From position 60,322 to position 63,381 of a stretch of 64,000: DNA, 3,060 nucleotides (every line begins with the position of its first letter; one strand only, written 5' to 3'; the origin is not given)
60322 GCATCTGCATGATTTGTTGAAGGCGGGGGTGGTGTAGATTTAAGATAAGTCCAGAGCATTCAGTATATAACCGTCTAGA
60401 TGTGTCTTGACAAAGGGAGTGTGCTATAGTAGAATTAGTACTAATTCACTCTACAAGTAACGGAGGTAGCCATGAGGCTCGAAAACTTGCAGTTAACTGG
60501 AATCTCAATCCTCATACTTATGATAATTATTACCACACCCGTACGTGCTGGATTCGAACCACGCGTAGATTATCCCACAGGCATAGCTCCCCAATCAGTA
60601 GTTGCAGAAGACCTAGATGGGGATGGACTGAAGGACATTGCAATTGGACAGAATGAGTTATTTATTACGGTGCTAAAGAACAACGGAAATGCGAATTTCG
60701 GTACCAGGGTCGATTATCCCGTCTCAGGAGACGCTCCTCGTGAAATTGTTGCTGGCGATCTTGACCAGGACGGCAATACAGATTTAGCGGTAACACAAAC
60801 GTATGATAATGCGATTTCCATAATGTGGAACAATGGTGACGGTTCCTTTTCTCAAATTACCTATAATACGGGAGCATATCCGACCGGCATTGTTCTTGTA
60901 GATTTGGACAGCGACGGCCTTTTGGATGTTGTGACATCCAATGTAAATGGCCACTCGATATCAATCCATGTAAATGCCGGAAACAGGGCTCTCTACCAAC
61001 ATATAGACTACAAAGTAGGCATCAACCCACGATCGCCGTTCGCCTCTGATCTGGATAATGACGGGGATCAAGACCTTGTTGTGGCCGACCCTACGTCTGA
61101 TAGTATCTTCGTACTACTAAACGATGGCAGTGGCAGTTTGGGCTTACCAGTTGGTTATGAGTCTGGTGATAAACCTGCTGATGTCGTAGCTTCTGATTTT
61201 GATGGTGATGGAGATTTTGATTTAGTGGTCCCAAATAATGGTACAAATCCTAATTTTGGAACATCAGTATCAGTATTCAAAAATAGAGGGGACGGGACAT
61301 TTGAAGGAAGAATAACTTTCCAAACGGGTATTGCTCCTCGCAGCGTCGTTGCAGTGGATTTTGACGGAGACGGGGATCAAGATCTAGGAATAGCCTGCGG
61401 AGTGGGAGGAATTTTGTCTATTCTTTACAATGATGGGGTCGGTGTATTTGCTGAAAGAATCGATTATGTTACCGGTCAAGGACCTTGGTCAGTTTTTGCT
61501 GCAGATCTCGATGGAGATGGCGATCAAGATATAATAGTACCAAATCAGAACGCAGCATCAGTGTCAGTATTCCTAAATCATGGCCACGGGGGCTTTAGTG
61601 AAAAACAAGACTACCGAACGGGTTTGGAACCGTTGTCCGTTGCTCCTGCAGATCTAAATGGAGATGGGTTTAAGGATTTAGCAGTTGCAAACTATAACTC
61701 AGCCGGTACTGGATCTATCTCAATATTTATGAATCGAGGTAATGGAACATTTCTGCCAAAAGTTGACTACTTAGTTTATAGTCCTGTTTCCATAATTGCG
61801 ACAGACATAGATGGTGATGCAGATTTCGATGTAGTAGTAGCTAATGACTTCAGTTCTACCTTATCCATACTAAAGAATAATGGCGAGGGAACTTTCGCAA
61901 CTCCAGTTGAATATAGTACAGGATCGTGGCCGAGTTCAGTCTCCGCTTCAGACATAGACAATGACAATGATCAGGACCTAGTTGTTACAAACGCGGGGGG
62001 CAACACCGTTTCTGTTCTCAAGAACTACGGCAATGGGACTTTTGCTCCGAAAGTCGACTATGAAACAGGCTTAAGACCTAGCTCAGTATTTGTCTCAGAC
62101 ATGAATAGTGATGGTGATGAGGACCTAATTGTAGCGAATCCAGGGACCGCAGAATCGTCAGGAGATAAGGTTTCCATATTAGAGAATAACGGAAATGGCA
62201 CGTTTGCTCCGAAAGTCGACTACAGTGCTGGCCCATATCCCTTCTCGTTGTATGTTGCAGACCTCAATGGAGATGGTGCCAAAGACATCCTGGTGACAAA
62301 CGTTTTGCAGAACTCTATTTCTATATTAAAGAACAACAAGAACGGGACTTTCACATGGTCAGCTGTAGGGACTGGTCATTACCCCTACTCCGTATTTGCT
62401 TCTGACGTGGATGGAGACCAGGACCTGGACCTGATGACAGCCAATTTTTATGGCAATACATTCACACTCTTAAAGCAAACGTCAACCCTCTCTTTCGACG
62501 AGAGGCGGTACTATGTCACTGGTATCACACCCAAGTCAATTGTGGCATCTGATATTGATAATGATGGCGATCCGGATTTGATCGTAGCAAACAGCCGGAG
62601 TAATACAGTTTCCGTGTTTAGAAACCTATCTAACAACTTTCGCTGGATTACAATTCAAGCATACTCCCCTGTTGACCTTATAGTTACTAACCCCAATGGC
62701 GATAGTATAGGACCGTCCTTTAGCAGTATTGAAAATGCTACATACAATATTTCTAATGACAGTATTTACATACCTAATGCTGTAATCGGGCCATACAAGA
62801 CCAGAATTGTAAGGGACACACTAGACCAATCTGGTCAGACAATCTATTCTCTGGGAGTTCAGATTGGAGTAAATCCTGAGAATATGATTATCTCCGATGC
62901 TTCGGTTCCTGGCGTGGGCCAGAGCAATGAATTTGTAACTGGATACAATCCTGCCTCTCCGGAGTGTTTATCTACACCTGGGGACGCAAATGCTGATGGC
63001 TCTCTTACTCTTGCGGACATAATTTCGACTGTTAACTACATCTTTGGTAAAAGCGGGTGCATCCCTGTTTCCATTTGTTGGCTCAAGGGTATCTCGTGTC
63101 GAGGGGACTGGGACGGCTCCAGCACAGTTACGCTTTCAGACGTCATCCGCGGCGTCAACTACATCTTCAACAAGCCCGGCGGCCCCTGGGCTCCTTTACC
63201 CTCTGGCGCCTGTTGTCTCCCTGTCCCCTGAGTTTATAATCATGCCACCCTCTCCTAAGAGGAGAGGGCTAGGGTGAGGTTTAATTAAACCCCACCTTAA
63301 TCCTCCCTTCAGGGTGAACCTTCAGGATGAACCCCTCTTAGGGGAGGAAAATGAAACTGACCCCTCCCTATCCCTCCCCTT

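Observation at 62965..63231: Undescribed dockerin-like Cys-rich C-terminal domain ending in a CC motif, shared by three beta-propeller surface proteins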

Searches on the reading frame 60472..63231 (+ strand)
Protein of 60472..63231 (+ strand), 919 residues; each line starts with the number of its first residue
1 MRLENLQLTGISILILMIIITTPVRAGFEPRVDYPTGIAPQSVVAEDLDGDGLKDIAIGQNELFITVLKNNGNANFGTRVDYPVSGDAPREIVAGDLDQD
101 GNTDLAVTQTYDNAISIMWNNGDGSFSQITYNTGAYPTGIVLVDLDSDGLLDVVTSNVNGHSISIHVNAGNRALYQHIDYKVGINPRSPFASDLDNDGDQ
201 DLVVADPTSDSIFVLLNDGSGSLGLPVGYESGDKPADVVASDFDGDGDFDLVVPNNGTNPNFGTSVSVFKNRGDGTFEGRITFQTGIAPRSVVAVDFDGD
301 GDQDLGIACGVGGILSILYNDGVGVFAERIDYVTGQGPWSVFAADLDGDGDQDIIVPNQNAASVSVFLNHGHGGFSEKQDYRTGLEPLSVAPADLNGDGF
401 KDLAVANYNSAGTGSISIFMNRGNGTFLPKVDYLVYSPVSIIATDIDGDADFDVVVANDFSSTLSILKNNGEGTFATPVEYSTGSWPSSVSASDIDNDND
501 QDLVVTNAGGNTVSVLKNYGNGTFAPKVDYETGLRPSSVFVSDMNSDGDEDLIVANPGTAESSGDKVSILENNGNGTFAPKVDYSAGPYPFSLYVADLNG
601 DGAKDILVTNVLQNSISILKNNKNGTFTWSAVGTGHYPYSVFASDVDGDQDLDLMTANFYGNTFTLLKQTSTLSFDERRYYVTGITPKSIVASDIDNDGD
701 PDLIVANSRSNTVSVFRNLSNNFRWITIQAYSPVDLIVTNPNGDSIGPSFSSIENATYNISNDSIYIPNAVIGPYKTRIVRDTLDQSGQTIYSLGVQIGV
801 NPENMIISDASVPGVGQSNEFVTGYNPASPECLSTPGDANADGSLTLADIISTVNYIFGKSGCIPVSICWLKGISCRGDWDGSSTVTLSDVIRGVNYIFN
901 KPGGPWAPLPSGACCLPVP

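Call 4: search_protein_families(library=pfam, proteins=[window:60472-63231:+], max_evalue=10)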
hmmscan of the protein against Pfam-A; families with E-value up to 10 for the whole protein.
window:60472-63231:+ (919 aa): 10 families
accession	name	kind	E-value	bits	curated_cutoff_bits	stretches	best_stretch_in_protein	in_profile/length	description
PF13517.12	FG-GAP_3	-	5.3e-93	306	26.9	13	543-608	1-61/61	FG-GAP-like repeat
PF01839.29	FG-GAP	-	6.9e-55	182.6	22.1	14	389-419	4-37/37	FG-GAP repeat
PF16743.10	PliI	-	0.0017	18.4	27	0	689-708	61-80/123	Periplasmic lysozyme inhibitor of I-type lysozyme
PF14779.12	BBS1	-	0.0025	17.7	27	0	686-719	15-52/254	Ciliary BBSome complex subunit 1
PF19076.6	CshA_repeat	-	0.016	16.3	27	0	570-604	62-96/103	Surface adhesin CshA repetitive domain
PF25292.1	Beta-prop_CGLA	-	0.03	14.2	26.8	2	618-670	11-63/316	Lambda-carrageenase beta-propeller domain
PF14783.12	BBS2_Mid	-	0.079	13.5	27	0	690-718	2-29/108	Ciliary BBSome complex subunit 2, middle region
PF12256.14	TcdB_toxin_midN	-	0.13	12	24.8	0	586-614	23-51/181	Insecticide toxin TcdB middle/N-terminal region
PF23167.1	DUF7057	-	0.31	11.6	27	0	585-617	36-68/130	Domain of unknown function (DUF7057)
PF09136.16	Glucodextran_B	-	1.4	9.3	27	1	272-300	43-71/83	Glucodextranase, domain B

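Call 5: search_protein_families(library=ncbifam, proteins=[window:60472-63231:+], max_evalue=10)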
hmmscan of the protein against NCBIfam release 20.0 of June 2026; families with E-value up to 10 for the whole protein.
window:60472-63231:+ (919 aa): 8 families
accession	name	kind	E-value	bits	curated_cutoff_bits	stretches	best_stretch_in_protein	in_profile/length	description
NF052323.1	T9SSA_dep_M6i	equivalog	9.5e-09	33.8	600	5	539-626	789-872/1043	T9SS-dependent M6-like inactivated metalloprotease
NF046077.1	LPS_M949_RS01915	subfamily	1.1e-08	35.1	60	2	581-608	59-86/154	M949_RS01915 family surface polysaccharide biosynthesis protein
NF047539.1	XAC2610_fam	domain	3.4e-07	30.6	35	3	393-428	4-41/89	XAC2610-related protein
NF040734.1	CC-COOH_SaoC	equivalog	0.0018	18.1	80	0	386-456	46-116/148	Cys-Cys-COOH (seleno)protein SaoC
NF000262.1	NimIJ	equivalog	0.025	14.7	270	1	614-656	15-55/151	NimIJ family nitroimidazole resistance protein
TIGR02153.1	gatD_arch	equivalog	0.1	11.3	324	1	504-537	56-87/405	Glu-tRNA(Gln) amidotransferase subunit GatD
NF002913.0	PRK03522.2-6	equivalog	0.17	11.2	537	1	692-753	230-286/342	23S rRNA (uracil(747)-C(5))-methyltransferase RlmC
NF003217.0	PRK04183.1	equivalog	0.23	10.1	310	0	506-534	71-97/420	Glu-tRNA(Gln) amidotransferase subunit GatD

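Call 26: find_encoding_contigs(protein=window:60472-63231:+, flank=10000, max_places=3)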
Protein window:60472-63231:+ (919 aa): 1 contig read that carries it; 1 place shown.
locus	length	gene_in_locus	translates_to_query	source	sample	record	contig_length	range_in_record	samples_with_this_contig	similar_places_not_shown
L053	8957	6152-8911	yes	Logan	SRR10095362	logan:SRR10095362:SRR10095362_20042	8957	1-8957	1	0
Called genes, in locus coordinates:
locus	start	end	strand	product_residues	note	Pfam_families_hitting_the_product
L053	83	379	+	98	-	PF10336:DUF2420 (faint), PF02686:GatC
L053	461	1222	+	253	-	PF02348:CTP_transf_3, PF12804:NTP_transf_3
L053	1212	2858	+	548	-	PF06418:CTP_synth_N, PF00117:GATase, PF07722:Peptidase_C26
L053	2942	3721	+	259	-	PF02567:PhzC-PhzF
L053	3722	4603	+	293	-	PF00793:DAHP_synth_1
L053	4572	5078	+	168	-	PF00702:Hydrolase (weak), PF08282:Hydrolase_3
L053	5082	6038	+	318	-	PF01380:SIS, PF00571:CBS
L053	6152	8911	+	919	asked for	-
